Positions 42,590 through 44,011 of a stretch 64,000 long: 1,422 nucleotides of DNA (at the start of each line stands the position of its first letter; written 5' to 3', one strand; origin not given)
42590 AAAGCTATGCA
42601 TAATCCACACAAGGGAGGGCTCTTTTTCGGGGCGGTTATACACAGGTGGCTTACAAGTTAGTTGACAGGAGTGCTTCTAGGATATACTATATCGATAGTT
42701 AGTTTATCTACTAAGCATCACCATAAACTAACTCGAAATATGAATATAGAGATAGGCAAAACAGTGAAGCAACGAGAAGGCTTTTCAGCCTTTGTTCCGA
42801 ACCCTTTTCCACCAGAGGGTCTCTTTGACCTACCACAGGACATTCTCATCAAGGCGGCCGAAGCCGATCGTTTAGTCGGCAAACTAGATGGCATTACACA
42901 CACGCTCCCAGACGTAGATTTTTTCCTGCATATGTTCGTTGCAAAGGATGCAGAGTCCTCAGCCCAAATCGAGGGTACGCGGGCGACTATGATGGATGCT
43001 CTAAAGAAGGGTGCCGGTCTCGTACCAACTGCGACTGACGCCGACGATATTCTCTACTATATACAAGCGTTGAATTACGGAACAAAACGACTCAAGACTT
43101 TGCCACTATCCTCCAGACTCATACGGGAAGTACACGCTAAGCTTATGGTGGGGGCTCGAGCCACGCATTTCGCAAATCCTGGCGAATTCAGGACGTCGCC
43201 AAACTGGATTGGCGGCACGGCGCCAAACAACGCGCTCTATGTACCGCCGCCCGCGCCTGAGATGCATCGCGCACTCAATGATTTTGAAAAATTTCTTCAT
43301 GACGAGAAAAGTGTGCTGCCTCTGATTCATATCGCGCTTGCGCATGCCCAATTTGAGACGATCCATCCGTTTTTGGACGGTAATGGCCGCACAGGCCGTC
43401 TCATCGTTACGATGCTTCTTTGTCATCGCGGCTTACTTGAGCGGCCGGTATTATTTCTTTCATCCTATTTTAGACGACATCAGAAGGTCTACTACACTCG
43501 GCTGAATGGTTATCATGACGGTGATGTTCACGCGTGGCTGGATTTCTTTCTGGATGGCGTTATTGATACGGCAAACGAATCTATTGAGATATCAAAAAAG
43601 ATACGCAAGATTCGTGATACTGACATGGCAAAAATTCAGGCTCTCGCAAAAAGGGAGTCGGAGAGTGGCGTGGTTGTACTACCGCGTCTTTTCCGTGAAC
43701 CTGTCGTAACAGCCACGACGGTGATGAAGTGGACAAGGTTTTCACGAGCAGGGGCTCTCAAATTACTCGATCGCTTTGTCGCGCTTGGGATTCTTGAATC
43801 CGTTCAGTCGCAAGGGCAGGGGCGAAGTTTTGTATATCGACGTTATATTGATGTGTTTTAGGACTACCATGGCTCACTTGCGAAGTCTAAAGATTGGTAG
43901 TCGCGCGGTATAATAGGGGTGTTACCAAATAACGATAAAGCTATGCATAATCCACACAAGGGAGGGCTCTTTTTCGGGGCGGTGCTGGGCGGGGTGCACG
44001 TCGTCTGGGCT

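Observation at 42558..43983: fic gene bracketed by ~80-bp direct repeats that duplicate the promoter and first 14 codons of the downstream gene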

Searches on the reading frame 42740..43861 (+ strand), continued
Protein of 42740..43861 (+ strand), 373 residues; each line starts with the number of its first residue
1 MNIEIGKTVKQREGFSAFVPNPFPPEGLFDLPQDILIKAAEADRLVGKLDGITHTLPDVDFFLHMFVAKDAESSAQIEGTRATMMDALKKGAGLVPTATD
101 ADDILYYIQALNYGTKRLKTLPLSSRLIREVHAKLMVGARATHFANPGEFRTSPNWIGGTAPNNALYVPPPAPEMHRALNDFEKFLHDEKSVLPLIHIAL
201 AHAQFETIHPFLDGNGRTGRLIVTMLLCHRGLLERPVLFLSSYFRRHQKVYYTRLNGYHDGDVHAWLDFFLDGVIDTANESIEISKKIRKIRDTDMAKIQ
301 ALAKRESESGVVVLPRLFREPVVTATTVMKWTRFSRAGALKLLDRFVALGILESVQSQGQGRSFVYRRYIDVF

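Call 75: get_annotated_region(hit=H86, flank=3000)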
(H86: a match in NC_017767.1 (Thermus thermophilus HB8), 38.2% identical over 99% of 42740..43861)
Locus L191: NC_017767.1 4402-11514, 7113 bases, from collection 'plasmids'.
description: Thermus thermophilus HB8 plasmid pVV8, complete sequence
organism: Thermus thermophilus HB8 (NCBI taxid 300852)
taxonomy: Bacteria; Deinococcota; Deinococci; Thermales; Thermaceae; Thermus; Thermus thermophilus; Thermus thermophilus HB8
host: -; source: -; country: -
typing (MOB-suite, as given by PLSDB): non-mobilizable
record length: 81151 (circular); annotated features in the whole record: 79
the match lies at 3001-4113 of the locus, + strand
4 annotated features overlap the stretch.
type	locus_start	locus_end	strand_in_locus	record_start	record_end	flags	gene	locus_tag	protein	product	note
CDS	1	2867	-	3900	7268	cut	-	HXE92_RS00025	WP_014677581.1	helicase-related protein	-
CDS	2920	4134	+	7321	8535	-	-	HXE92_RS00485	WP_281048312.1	Fic family protein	-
CDS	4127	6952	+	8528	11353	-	-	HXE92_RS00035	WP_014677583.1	DUF1156 domain-containing protein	-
CDS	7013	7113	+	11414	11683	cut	-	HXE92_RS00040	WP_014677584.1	type II toxin-antitoxin system HicA family toxin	-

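Call 90: find_related_loci(query=window:42740-43861:+, collection=viral_contigs, flank=2500)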
Query window:42740-43861:+ (373 aa) in viral_contigs; peptide patterns used: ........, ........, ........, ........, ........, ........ (x = any residue, [..] = any of these).
65 stretches matched a pattern; 32 encode a relative of the query (tblastn E <= 1e-3); 32 distinct loci.
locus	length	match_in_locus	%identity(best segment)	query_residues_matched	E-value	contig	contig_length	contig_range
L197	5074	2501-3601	40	6-373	2e-92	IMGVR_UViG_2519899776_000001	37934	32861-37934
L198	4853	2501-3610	41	6-373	9e-92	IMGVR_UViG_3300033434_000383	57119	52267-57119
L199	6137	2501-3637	41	1-373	3e-85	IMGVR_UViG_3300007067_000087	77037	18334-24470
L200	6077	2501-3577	38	13-373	3e-83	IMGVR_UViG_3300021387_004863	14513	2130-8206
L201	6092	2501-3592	40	14-373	9e-82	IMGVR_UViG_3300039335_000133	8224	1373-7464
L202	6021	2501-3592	40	14-373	9e-82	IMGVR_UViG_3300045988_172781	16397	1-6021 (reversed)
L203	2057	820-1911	40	14-373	1e-84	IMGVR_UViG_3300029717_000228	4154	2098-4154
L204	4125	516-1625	38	8-373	5e-72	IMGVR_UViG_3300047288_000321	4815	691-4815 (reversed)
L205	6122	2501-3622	38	2-373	4e-70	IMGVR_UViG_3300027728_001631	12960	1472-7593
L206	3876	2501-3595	36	13-373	3e-62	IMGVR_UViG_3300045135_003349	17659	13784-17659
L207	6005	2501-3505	30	6-344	2e-48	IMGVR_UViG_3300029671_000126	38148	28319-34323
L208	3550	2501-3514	30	18-366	3e-48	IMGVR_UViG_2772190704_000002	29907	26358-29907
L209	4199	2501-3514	30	18-366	3e-48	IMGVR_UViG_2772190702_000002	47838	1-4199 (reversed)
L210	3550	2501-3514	30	18-366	3e-48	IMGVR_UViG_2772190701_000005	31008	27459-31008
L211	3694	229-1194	32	29-330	4e-47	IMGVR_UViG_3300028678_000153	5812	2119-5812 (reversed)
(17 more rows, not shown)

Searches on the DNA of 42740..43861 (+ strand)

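Call 73: search_dna_similar(query=L189:2971-4122:+, collection=ecoli_genomes, mode=distant, max_evalue=1e-10, max_rows=30, rows=spread)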
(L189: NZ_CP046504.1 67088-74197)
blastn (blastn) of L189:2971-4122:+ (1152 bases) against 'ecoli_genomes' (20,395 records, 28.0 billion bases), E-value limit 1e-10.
No match.

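Call 77: search_dna_similar(query=L190:1300-5600:+, collection=plasmids, mode=near, max_rows=60, rows=spread)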
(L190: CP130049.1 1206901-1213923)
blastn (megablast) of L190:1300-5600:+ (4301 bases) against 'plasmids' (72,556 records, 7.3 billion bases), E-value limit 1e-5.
Records with a match: 63; places in all: 85; records where one place covers at least 80% of the query: 32.
Best place of each record, by identity: >=99% 32; 95-99% 12; 90-95% 8; 80-90% 9; 60-80% 2.
By first word of the organism name: Sinorhizobium 59; Ensifer 3; Shinella 1.
By predicted mobility (MOB-suite, as given by PLSDB): conjugative 59; non-mobilizable 4.
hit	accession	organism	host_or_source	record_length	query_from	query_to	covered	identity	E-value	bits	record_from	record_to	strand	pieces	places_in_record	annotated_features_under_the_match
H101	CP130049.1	Sinorhizobium meliloti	Medicago,Cell culture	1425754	1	4301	100%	100.0%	0e+0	7943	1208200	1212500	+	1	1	Fic family protein | molybdopterin-dependent oxidoreductase | LysR family transcriptional regulator | NmrA/HSCARG family protein | hypothetical protein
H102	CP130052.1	Sinorhizobium meliloti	Medicago,Cell culture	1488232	1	4301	100%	100.0%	0e+0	7938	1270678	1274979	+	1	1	Fic family protein | molybdopterin-dependent oxidoreductase | LysR family transcriptional regulator | NmrA/HSCARG family protein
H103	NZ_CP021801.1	Sinorhizobium meliloti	Medicago sativa,Single Cell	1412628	1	4301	100%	99.8%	0e+0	7904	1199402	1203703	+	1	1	none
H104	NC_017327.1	Sinorhizobium meliloti SM11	-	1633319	1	4301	100%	99.8%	0e+0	7893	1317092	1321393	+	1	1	none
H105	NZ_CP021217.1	Sinorhizobium meliloti RU11/001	-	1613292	1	4301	100%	99.8%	0e+0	7893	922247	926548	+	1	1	none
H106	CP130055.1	Sinorhizobium meliloti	Medicago,Cell culture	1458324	1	4301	100%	99.8%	0e+0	7897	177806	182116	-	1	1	molybdopterin-dependent oxidoreductase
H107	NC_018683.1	Sinorhizobium meliloti Rm41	-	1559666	1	4301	100%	99.8%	0e+0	7888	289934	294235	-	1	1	none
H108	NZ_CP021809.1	Sinorhizobium meliloti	Medicago sativa,Single Cell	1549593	1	4301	100%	99.8%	0e+0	7888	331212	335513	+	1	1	none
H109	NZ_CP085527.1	Sinorhizobium meliloti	Medicago,cell culture,lupulina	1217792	1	4301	100%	99.8%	0e+0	7888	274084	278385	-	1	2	none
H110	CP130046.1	Sinorhizobium meliloti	Medicago,Cell culture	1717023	1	4301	100%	99.7%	0e+0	7891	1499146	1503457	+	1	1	sulfite oxidase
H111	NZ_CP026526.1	Sinorhizobium meliloti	Medicago sativa L. subsp. ambigua,Cell ...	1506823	1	4301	100%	99.7%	0e+0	7877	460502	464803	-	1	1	none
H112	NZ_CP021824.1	Sinorhizobium meliloti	Medicago truncatula,Single Cell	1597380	1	4301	100%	99.7%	0e+0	7871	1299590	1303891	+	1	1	none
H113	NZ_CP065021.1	Sinorhizobium meliloti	Medicago sativa subsp. varia (Martyn) ...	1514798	1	4301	100%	99.7%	0e+0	7871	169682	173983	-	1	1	none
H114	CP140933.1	Sinorhizobium meliloti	Medicago lupulina,whole organism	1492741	1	4301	100%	99.7%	0e+0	7871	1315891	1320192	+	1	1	Fic family protein | molybdopterin-dependent oxidoreductase | LysR family transcriptional regulator | NmrA/HSCARG family protein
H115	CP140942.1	Sinorhizobium meliloti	Medicago lupulina,whole organism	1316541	1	4301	100%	99.7%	0e+0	7871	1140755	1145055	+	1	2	Fic family protein | molybdopterin-dependent oxidoreductase | NmrA/HSCARG family protein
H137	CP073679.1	Sinorhizobium meliloti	Medicago truncatula,cell culture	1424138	2767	4301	36%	98.6%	0e+0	2712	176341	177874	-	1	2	LysR family transcriptional regulator | NmrA/HSCARG family protein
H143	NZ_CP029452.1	Sinorhizobium fredii CCBAU 25509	Glycine soja,cell culture,plant root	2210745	1390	2794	32%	92.3%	0e+0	1953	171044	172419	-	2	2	record has no annotation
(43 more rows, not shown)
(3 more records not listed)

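Call 78: get_annotated_region(hit=H137, flank=3500)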
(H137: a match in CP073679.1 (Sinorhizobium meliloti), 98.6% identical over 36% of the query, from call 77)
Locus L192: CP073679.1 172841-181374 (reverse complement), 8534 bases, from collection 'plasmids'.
description: Sinorhizobium meliloti strain ABS7 plasmid pSymA, complete sequence
organism: Sinorhizobium meliloti (NCBI taxid 382)
taxonomy: Bacteria; Pseudomonadota; Alphaproteobacteria; Hyphomicrobiales; Rhizobiaceae; Sinorhizobium; Sinorhizobium meliloti
host: -; source: Medicago truncatula,cell culture; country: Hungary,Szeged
typing (MOB-suite, as given by PLSDB): conjugative; relaxase MOBQ; mating-pair formation MPF_T
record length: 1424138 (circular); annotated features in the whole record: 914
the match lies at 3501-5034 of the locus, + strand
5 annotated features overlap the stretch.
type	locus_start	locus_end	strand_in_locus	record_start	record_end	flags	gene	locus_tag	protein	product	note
CDS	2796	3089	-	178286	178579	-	-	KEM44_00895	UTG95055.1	type II toxin-antitoxin system RelE/ParE family toxin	-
CDS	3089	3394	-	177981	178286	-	-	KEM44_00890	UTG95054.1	type II toxin-antitoxin system RelB/DinJ family antitoxin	-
CDS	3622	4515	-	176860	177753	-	-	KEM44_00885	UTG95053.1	LysR family transcriptional regulator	-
CDS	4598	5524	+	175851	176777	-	-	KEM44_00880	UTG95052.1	NmrA/HSCARG family protein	-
CDS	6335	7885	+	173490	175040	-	-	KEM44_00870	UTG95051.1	calcium-binding protein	-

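Call 79: get_annotated_region(hit=H143, flank=3000)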
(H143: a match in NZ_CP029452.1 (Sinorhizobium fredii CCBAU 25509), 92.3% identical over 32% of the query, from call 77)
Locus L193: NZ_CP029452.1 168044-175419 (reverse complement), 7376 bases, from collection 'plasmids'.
description: Sinorhizobium fredii CCBAU 25509 plasmid pSF25509b, complete sequence
organism: Sinorhizobium fredii CCBAU 25509 (NCBI taxid 1128330)
taxonomy: Bacteria; Pseudomonadota; Alphaproteobacteria; Hyphomicrobiales; Rhizobiaceae; Sinorhizobium; Sinorhizobium fredii; Sinorhizobium fredii CCBAU 25509
host: -; source: Glycine soja,cell culture,plant root; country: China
typing (MOB-suite, as given by PLSDB): conjugative; relaxase MOBQ; mating-pair formation MPF_T
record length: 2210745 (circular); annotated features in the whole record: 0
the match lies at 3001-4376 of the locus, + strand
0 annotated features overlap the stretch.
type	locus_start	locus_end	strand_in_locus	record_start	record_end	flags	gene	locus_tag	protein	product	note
